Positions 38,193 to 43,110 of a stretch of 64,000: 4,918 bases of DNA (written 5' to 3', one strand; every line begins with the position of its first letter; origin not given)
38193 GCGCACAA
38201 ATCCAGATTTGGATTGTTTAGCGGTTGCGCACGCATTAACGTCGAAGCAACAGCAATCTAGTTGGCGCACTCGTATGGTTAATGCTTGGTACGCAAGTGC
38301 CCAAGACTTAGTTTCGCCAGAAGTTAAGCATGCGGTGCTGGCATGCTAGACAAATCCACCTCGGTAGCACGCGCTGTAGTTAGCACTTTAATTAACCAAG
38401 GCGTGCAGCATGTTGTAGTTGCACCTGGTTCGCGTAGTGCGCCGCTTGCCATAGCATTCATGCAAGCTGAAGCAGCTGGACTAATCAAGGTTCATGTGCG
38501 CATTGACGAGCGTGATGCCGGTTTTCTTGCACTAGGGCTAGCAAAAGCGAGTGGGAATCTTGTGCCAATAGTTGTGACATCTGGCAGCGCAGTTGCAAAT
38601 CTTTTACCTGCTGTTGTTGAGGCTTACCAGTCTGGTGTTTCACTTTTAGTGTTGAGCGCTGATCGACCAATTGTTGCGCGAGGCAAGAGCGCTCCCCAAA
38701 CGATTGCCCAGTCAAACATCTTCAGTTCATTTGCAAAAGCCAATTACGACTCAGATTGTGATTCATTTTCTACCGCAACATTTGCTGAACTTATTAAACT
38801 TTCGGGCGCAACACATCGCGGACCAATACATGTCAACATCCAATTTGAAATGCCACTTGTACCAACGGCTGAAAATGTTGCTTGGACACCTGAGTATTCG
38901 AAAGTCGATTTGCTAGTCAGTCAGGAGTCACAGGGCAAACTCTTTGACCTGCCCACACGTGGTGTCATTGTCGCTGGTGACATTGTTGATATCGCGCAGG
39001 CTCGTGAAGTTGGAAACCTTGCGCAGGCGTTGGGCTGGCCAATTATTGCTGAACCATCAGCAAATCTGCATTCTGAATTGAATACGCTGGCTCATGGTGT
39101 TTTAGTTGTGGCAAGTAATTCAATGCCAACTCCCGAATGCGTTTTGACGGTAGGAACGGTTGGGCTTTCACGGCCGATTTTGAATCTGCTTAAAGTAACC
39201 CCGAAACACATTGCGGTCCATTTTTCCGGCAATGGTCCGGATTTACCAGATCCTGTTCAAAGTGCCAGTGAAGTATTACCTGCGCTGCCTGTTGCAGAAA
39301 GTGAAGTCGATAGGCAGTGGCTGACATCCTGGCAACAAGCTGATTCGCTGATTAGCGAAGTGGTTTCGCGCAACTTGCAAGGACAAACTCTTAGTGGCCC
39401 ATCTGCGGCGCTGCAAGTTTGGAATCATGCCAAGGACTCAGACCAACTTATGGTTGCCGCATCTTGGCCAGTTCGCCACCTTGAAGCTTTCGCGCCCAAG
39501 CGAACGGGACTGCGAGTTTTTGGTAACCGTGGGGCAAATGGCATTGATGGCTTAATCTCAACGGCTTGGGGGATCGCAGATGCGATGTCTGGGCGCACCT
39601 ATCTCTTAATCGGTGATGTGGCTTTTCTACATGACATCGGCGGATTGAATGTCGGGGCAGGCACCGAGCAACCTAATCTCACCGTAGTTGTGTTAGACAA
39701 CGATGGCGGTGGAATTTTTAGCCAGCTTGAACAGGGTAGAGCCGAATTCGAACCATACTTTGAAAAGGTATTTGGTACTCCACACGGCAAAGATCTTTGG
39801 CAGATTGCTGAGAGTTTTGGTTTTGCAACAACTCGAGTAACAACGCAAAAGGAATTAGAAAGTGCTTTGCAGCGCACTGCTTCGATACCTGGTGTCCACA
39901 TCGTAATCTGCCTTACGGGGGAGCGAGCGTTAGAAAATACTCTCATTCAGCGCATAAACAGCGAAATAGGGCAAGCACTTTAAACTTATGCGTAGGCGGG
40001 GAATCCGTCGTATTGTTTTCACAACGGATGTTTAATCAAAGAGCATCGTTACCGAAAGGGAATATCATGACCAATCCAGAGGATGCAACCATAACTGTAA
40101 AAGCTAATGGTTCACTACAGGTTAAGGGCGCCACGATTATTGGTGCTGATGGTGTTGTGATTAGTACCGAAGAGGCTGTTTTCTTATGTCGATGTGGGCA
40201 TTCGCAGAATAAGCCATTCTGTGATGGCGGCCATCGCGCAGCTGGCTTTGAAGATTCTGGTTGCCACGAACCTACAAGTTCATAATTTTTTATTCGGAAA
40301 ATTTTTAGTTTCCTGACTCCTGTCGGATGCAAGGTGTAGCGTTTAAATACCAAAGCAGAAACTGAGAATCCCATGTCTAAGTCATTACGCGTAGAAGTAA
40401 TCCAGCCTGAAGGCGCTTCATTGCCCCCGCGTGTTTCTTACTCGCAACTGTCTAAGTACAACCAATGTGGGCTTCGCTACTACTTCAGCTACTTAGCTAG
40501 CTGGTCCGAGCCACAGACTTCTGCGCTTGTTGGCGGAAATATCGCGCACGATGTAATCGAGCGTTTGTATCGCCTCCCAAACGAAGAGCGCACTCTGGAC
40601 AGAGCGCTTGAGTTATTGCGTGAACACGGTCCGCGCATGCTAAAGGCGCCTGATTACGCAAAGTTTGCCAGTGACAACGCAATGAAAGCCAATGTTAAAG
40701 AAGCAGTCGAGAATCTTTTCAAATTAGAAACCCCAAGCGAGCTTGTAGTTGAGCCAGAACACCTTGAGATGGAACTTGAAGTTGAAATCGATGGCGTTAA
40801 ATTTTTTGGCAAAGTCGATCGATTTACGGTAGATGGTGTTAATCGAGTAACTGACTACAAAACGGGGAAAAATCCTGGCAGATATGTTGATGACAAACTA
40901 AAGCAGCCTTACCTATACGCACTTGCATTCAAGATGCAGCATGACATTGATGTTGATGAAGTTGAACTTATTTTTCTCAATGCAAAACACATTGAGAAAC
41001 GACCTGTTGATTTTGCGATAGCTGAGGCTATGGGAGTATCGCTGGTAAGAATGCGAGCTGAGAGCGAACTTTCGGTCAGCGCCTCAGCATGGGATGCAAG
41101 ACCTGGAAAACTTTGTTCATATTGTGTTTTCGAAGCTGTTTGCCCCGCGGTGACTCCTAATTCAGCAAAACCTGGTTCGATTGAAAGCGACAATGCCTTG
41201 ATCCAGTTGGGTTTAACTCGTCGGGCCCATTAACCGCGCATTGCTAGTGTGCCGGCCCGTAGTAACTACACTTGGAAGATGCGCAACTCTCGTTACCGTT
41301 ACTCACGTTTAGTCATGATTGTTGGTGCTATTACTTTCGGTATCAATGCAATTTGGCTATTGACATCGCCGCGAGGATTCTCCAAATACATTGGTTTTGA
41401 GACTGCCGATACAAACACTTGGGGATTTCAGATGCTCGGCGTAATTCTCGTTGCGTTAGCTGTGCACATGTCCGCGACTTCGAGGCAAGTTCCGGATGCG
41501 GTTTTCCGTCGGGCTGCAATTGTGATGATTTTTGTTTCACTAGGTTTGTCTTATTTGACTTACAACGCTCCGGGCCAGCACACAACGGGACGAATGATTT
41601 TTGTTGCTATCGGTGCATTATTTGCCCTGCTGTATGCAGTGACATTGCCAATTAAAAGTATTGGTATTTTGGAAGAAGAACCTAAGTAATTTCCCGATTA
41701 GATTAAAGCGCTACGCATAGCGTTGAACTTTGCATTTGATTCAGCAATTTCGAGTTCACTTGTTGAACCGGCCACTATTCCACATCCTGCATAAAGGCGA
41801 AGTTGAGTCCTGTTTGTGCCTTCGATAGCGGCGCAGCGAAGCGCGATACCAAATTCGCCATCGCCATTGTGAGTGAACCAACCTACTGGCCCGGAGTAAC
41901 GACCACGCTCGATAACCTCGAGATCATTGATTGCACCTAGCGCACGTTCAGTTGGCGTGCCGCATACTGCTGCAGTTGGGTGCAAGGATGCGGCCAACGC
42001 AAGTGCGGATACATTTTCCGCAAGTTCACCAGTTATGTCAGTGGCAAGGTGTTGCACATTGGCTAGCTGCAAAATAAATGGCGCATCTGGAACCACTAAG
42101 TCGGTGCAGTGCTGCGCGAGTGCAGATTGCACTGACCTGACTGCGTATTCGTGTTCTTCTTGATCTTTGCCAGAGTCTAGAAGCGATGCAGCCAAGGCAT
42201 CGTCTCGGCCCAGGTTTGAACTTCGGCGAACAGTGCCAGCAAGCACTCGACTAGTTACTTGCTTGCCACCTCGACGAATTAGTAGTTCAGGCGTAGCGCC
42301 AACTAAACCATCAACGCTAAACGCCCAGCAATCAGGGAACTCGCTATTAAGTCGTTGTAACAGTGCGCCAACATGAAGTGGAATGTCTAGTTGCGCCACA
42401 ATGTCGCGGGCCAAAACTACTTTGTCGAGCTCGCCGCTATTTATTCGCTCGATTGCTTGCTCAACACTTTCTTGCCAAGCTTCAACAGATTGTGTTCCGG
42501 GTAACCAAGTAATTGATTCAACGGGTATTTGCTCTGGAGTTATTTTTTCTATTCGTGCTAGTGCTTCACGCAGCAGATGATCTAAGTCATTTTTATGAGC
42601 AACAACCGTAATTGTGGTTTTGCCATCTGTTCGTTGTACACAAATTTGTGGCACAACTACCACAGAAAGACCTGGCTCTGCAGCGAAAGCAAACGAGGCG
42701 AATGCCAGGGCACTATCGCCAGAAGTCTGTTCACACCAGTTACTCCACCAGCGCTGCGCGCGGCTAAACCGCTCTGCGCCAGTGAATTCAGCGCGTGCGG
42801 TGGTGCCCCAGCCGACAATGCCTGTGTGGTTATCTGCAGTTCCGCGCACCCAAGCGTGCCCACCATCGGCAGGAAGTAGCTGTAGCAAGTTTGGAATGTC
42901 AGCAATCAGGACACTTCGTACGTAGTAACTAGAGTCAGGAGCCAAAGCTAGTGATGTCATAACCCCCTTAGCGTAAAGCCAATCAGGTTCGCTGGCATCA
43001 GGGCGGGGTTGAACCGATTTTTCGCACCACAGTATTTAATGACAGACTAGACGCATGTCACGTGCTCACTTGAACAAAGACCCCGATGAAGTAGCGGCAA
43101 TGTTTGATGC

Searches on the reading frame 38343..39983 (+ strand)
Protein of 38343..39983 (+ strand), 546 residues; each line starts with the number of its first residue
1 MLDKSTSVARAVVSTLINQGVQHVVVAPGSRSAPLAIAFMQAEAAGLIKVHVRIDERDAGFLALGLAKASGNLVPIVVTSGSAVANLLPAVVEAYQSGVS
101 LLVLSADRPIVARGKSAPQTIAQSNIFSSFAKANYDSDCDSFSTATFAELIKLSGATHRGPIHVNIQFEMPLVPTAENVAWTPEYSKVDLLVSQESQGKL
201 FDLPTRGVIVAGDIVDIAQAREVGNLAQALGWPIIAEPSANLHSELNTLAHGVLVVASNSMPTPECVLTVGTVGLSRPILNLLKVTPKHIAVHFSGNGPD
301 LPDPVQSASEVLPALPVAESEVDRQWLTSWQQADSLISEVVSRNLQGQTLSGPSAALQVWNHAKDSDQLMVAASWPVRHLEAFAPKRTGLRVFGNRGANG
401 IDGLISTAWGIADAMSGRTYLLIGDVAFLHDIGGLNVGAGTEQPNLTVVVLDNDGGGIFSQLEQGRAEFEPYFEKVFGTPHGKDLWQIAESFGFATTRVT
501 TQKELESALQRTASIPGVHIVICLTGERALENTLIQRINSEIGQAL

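Call 25: search_protein_families(library=pfam, proteins=[window:38343-39983:+], max_evalue=0.00001)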
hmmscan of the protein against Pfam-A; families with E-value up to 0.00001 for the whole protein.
window:38343-39983:+ (546 aa): 2 families
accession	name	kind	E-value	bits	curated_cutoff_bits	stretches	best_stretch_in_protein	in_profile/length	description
PF02776.23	TPP_enzyme_N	-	1e-20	74.1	26.8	1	7-124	2-117/119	Thiamine pyrophosphate enzyme, N-terminal TPP binding domain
PF02775.26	TPP_enzyme_C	-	1.8e-09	38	21.9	1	405-521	34-149/151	Thiamine pyrophosphate enzyme, C-terminal TPP binding domain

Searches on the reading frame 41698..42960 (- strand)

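Call 25: search_protein_families(library=pfam, proteins=[window:41698-42960:-], max_evalue=0.00001)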
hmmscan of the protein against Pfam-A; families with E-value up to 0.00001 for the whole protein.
window:41698-42960:- (420 aa): 1 family
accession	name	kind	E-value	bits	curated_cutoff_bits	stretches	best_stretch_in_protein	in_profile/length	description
PF00425.24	Chorismate_bind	-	5e-71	239.7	27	1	160-411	3-257/257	chorismate binding enzyme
